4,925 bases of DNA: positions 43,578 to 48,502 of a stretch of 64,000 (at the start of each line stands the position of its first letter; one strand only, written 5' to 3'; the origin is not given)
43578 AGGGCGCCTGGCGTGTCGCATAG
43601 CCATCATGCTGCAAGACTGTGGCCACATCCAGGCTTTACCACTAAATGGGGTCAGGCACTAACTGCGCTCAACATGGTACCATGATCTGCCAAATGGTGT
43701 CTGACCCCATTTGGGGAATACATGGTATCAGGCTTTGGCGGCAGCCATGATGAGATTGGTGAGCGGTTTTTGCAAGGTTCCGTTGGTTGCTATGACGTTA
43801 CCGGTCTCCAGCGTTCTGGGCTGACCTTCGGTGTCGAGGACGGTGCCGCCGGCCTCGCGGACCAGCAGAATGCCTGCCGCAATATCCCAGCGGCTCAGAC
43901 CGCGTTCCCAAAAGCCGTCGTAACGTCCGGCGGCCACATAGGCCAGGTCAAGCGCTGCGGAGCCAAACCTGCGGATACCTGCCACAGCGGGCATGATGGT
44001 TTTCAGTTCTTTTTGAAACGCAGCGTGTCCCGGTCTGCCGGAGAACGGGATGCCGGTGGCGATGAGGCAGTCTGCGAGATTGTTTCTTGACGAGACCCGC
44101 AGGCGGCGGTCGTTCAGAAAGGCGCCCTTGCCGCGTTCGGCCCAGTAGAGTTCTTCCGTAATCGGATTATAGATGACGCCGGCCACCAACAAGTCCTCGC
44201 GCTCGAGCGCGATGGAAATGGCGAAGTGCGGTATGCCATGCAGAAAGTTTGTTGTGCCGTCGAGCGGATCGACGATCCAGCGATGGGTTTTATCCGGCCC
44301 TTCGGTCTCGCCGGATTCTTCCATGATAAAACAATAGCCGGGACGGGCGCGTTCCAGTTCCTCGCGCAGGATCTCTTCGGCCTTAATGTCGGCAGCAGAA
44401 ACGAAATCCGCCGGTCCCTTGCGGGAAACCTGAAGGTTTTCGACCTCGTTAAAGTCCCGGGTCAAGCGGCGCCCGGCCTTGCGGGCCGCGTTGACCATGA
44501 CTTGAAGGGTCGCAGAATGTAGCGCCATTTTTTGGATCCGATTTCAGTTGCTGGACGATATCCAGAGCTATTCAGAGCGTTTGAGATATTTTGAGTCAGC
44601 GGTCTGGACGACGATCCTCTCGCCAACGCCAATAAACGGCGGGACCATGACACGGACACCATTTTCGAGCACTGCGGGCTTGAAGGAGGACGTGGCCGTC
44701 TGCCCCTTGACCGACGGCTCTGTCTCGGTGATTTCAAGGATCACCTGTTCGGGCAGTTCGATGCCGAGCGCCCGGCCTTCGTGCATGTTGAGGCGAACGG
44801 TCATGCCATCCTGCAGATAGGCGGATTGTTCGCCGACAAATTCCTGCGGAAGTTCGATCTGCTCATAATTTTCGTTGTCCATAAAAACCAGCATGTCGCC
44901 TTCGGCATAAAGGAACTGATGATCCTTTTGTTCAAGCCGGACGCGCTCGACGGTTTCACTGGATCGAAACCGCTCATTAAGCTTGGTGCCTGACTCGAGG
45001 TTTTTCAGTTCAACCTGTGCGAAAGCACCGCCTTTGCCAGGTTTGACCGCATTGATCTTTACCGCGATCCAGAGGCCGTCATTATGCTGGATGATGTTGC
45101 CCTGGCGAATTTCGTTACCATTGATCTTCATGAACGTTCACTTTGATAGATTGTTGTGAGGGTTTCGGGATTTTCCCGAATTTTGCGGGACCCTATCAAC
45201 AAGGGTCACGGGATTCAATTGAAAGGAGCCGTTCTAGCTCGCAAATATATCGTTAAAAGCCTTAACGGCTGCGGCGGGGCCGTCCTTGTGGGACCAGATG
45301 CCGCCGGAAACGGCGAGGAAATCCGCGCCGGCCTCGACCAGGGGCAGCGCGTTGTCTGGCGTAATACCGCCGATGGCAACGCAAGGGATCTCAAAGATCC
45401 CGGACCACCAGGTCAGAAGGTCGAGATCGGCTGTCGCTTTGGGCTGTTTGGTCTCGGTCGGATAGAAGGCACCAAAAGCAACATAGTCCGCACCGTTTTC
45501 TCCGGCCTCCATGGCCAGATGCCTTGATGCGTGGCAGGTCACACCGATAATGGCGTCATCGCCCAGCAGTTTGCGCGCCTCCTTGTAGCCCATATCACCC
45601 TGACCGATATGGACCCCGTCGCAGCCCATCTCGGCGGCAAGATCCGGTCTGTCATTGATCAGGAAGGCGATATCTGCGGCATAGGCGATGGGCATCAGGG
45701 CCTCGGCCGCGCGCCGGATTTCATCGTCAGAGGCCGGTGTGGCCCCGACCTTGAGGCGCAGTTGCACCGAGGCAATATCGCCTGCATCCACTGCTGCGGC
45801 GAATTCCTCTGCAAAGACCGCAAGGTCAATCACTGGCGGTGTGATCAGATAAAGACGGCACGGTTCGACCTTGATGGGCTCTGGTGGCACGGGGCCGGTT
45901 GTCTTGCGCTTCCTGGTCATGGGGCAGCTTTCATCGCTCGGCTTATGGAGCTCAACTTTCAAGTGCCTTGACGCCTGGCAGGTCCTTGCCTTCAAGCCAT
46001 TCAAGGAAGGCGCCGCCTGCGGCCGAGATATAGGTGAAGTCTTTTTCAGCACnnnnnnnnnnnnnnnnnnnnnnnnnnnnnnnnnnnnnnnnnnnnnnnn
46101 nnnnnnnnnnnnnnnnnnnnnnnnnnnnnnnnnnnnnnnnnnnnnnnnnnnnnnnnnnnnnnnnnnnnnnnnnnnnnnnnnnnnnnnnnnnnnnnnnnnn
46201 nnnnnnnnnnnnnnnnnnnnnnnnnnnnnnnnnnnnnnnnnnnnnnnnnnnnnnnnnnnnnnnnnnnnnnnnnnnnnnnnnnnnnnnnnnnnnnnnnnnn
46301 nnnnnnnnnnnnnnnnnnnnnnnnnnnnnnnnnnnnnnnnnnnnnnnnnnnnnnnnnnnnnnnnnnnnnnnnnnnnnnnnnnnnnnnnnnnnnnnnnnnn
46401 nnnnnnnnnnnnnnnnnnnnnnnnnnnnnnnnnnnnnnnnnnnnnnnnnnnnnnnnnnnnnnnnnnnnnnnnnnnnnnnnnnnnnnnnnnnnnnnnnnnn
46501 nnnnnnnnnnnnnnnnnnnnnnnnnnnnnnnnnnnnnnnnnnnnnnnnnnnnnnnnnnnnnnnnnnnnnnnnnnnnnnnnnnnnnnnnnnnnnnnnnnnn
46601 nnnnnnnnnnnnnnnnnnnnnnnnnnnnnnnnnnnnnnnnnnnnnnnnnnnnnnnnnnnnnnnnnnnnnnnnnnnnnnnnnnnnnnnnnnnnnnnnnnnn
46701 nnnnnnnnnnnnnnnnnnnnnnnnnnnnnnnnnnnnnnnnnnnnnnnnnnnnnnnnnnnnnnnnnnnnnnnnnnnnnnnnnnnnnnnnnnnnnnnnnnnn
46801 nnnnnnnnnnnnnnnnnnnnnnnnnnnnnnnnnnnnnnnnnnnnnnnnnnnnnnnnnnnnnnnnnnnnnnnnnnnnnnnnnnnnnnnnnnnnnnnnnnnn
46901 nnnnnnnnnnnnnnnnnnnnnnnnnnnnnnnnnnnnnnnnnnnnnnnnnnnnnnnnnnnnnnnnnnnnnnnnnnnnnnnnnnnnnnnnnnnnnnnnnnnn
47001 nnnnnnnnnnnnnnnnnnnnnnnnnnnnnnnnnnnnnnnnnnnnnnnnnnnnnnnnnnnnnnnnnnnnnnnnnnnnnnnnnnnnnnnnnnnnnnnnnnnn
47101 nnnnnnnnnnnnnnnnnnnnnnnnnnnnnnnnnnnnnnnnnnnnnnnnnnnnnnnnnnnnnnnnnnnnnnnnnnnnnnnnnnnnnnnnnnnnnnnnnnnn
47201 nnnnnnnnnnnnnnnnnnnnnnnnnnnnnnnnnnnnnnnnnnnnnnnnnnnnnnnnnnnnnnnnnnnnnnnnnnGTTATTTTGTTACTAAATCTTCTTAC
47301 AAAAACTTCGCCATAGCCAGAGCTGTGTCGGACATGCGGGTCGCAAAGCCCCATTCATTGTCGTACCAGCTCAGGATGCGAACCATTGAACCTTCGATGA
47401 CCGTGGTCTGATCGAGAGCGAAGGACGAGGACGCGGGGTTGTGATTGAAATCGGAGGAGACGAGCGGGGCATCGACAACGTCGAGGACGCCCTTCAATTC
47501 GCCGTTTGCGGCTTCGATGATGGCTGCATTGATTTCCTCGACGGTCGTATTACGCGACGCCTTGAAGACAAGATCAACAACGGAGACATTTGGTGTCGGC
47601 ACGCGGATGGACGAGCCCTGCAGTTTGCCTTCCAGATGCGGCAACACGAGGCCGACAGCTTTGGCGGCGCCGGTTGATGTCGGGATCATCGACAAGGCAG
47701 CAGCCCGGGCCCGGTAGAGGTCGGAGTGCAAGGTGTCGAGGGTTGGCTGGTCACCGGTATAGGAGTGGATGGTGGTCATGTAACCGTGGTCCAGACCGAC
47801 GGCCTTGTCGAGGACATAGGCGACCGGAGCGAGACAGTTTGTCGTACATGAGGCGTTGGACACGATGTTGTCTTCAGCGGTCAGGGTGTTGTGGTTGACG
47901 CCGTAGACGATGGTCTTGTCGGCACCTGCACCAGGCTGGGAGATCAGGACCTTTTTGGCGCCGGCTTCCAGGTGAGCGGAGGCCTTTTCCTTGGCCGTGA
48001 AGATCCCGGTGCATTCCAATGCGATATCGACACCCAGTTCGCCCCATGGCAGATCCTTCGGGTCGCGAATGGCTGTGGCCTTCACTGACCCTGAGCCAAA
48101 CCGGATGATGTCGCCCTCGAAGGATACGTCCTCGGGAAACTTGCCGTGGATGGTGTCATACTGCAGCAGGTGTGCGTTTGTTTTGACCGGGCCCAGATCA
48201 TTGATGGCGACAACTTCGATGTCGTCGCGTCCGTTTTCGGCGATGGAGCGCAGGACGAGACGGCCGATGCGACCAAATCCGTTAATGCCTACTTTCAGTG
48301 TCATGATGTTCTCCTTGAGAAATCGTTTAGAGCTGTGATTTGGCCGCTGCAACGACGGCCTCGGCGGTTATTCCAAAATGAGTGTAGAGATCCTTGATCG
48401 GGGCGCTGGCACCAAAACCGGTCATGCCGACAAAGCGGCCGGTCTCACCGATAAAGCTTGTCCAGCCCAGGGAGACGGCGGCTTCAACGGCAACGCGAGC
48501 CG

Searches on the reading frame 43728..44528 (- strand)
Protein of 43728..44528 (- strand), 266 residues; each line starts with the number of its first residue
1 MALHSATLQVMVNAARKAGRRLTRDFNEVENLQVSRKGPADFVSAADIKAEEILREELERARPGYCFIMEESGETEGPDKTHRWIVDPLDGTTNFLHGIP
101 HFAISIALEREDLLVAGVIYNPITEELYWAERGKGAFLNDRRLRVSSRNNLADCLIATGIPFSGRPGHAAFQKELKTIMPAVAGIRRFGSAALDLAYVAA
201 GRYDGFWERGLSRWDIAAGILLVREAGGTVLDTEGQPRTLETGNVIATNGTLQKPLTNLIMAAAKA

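Call 68: search_protein_families(library=pfam, proteins=[window:43728-44528:-], max_evalue=0.00001)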
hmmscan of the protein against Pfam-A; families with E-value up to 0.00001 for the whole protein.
window:43728-44528:- (266 aa): 1 family
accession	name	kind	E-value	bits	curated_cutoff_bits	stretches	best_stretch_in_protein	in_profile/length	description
PF00459.30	Inositol_P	-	3.6e-70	237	27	1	8-260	6-262/271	Inositol monophosphatase family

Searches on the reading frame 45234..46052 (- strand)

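Call 68: search_protein_families(library=pfam, proteins=[window:45234-46052:-], max_evalue=0.00001)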
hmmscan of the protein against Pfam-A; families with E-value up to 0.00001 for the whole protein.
window:45234-46052:- (272 aa): 1 family
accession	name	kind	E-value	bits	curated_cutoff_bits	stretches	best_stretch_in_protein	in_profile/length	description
PF02581.23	TMP-TENI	-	8e-55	185.4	27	1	67-252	1-180/180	Thiamine monophosphate synthase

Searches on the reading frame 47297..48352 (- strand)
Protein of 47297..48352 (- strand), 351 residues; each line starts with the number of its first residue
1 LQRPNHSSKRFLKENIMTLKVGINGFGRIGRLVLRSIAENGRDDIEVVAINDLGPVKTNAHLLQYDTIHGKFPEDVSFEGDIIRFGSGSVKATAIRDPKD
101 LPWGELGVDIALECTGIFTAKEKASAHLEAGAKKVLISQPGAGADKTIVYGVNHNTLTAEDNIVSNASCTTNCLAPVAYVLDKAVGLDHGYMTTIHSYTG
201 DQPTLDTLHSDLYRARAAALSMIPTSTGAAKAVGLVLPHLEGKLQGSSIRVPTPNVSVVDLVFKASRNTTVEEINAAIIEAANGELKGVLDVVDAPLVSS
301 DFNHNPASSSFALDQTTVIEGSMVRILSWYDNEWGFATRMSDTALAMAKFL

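Call 20: search_protein_families(library=pfam, proteins=[window:47297-48352:-], max_evalue=0.00001)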
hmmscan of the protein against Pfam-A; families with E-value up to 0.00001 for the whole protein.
window:47297-48352:- (351 aa): 2 families
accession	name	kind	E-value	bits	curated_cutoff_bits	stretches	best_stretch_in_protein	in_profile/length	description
PF02800.25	Gp_dh_C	-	6.9e-62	208.1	24.4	1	174-330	1-158/158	Glyceraldehyde 3-phosphate dehydrogenase, C-terminal domain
PF00044.30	Gp_dh_N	-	4.8e-35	120.3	31.7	1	20-120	2-100/101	Glyceraldehyde 3-phosphate dehydrogenase, NAD binding domain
